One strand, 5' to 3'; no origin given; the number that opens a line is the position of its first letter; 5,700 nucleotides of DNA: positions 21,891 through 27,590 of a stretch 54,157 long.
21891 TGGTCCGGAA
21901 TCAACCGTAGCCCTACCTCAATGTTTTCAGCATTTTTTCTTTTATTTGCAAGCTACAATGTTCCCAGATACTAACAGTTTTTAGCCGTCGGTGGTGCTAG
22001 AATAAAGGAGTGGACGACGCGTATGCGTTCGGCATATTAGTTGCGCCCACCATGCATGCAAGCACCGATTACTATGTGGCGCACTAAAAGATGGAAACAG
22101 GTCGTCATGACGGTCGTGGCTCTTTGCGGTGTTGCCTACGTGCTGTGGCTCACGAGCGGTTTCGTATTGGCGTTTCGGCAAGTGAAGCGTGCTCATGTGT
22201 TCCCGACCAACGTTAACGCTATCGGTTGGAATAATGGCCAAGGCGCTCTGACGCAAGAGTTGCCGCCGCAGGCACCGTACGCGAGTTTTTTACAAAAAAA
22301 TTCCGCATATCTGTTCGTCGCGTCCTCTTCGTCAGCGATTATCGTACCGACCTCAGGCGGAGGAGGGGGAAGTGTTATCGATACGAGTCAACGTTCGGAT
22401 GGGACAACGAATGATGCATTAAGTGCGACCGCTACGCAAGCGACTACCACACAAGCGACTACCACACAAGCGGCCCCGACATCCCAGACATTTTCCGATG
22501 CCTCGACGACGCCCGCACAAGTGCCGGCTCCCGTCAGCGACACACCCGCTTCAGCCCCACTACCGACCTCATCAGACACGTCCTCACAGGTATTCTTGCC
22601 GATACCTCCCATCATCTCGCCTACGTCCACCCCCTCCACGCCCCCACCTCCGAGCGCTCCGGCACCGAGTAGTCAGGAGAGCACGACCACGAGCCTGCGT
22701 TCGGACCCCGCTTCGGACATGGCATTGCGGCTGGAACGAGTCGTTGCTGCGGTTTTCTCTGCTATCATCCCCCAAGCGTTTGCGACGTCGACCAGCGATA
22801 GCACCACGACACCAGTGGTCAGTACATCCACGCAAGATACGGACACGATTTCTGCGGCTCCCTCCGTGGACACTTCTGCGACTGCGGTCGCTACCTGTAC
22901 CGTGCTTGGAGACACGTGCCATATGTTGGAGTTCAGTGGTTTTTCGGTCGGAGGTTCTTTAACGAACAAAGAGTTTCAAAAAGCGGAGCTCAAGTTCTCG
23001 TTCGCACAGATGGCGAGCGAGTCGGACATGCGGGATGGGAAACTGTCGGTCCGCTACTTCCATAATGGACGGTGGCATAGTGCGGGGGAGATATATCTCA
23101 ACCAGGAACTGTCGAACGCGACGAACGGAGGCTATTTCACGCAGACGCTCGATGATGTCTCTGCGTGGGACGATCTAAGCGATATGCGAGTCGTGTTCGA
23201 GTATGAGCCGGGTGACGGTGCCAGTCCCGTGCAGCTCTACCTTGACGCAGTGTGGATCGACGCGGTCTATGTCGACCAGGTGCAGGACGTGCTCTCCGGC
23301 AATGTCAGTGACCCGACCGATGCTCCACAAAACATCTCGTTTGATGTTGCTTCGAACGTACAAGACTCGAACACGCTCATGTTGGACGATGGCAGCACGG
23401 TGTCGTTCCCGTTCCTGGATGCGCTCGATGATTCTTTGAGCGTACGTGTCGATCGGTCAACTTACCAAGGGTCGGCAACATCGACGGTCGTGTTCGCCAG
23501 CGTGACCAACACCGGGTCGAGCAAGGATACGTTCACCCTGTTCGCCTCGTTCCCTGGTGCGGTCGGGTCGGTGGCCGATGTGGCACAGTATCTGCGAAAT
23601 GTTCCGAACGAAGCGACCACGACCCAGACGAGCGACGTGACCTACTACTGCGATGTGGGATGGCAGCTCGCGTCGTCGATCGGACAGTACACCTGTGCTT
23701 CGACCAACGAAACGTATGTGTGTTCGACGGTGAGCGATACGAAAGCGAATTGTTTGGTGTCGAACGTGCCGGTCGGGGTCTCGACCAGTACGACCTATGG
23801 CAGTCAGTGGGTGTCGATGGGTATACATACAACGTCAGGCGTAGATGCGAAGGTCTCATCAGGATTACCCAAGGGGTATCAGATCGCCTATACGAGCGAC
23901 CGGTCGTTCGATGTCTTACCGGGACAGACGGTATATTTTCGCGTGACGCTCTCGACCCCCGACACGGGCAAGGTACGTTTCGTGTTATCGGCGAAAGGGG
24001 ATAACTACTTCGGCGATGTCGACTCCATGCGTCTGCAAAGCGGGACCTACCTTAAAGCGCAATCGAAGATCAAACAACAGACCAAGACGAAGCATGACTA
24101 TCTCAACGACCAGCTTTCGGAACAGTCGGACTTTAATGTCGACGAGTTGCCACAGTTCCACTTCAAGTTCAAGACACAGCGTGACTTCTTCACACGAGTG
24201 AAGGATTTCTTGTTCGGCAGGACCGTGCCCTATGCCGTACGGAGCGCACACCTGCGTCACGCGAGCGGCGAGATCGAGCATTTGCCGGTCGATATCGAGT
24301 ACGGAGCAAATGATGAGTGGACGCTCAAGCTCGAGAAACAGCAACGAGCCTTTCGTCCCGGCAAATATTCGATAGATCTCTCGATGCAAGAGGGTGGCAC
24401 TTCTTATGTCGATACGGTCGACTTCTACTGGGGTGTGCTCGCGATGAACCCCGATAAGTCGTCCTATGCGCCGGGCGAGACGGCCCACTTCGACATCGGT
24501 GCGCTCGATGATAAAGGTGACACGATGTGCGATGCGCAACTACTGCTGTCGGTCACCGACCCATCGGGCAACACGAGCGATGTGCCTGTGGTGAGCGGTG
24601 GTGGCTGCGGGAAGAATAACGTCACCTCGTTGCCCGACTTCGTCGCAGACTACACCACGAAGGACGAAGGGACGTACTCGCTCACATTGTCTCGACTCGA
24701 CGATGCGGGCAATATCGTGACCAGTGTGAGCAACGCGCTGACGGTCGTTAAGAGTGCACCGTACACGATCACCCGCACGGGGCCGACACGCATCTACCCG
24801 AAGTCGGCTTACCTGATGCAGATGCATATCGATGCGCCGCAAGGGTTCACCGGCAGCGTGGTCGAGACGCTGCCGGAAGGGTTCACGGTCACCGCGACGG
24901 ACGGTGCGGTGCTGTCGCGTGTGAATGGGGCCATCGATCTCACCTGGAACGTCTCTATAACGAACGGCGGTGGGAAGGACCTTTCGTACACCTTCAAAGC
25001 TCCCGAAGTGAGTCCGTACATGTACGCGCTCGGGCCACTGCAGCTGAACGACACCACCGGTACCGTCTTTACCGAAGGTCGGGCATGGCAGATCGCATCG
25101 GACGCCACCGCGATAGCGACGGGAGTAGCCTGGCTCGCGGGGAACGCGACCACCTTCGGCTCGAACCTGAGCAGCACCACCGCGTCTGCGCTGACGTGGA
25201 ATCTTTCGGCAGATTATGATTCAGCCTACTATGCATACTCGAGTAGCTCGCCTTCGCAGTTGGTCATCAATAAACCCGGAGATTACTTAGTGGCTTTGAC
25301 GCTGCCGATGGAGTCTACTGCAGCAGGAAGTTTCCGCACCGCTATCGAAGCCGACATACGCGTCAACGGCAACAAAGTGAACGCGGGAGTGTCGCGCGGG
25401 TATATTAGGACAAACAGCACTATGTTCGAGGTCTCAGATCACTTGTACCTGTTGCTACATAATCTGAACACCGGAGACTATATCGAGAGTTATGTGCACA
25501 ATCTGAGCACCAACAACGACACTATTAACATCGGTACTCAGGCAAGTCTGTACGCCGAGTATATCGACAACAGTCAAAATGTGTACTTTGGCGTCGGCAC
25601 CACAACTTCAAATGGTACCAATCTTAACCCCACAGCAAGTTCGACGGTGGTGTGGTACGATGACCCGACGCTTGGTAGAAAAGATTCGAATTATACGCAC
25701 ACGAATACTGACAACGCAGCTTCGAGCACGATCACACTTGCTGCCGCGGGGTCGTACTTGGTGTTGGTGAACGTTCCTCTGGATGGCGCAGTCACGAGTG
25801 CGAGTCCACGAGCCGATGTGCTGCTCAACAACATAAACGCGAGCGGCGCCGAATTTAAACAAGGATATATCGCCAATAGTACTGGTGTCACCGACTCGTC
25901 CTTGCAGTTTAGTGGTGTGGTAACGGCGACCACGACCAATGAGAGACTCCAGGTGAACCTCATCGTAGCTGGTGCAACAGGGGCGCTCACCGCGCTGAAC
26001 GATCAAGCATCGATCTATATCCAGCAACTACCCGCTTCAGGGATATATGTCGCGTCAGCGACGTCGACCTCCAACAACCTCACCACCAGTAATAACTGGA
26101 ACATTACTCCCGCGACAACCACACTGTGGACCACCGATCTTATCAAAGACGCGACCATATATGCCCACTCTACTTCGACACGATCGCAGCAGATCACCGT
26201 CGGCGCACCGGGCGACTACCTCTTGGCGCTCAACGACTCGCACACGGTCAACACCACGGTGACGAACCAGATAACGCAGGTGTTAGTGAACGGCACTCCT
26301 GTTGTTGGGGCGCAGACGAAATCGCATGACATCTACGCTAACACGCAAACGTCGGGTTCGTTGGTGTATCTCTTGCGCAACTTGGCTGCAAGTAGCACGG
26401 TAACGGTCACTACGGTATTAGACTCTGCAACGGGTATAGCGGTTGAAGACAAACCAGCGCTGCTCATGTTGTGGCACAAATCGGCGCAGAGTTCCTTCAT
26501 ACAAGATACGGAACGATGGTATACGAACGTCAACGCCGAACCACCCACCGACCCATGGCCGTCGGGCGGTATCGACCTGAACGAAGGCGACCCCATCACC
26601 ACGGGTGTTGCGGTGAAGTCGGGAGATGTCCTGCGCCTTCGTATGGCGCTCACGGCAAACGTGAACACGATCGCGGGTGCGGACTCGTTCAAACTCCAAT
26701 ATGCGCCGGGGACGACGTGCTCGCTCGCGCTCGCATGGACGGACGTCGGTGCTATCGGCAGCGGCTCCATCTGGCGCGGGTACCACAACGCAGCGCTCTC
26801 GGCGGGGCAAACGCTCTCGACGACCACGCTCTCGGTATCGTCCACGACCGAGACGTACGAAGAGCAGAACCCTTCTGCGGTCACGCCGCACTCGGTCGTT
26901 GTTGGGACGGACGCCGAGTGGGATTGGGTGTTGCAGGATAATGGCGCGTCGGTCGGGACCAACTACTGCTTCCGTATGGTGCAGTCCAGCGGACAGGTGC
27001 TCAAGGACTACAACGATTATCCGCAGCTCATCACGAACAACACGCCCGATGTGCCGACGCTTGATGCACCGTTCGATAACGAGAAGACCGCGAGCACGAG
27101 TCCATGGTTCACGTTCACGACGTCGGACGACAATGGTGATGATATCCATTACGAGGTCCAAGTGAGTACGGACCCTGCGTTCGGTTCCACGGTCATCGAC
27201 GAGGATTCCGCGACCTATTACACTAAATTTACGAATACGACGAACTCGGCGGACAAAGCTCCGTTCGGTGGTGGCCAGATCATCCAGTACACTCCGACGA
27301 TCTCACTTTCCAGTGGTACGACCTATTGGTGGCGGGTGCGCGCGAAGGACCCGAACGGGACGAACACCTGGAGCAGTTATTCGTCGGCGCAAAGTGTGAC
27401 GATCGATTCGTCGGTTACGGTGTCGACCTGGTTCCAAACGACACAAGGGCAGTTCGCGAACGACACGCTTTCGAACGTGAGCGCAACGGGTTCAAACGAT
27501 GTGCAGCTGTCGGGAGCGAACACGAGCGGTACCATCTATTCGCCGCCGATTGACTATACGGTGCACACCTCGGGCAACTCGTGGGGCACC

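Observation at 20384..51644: Non-cellulosomal cohesin-dockerin network built around the giant gene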

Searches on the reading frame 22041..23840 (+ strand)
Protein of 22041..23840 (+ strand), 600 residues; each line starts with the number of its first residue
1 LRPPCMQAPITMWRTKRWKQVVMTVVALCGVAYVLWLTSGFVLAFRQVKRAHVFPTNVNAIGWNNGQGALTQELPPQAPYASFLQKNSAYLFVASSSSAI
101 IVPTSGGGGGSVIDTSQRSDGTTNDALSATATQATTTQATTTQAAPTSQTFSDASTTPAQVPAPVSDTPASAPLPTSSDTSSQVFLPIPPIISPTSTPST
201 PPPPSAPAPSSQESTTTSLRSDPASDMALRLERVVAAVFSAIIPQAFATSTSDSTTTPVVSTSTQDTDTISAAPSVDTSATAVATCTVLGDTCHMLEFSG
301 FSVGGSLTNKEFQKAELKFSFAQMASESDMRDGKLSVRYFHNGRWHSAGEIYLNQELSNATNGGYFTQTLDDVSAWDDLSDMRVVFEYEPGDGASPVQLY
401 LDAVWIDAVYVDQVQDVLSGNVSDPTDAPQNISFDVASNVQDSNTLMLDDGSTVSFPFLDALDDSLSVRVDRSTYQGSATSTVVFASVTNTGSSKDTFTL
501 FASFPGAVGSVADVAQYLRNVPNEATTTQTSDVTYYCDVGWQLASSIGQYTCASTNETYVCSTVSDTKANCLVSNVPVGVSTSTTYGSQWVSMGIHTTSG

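Call 73: search_protein_families(library=pfam, proteins=[window:22041-23840:+], max_evalue=0.001)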
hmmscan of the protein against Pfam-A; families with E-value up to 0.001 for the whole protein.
window:22041-23840:+ (600 aa): 0 families

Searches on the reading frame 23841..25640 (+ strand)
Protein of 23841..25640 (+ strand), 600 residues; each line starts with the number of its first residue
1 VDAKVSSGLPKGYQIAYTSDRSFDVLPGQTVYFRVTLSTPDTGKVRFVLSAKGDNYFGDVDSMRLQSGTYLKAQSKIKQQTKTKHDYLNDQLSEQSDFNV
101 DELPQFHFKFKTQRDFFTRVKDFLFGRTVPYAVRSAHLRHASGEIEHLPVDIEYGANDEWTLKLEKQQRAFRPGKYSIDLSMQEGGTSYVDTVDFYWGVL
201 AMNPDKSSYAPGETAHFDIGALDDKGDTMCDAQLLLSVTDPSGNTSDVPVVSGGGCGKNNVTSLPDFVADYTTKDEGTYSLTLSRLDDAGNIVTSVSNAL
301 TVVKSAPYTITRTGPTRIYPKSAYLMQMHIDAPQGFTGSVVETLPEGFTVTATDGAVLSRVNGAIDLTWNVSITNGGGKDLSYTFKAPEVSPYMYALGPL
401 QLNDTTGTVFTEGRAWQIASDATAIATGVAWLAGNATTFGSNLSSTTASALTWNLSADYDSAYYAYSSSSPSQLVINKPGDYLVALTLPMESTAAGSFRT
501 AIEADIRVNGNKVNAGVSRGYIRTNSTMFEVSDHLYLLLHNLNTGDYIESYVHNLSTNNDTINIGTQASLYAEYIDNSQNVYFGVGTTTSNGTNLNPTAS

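Call 73: search_protein_families(library=pfam, proteins=[window:23841-25640:+], max_evalue=0.001)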
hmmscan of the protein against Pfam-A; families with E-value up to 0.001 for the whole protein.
window:23841-25640:+ (600 aa): 1 family
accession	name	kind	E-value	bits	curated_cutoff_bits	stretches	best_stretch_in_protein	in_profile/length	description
PF01835.25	MG2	-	7.8e-05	23.4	32.8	0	205-250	7-52/96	MG2 domain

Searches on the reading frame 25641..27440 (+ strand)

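Call 73: search_protein_families(library=pfam, proteins=[window:25641-27440:+], max_evalue=0.001)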
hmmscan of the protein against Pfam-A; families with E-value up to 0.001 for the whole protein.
window:25641-27440:+ (600 aa): 1 family
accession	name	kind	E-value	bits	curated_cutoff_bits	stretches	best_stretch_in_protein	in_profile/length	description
PF25788.1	Ig_Rha78A_N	-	0.00028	21.5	27.4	0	486-582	18-98/105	Rha78A-like, N-terminal immunoglobulin domain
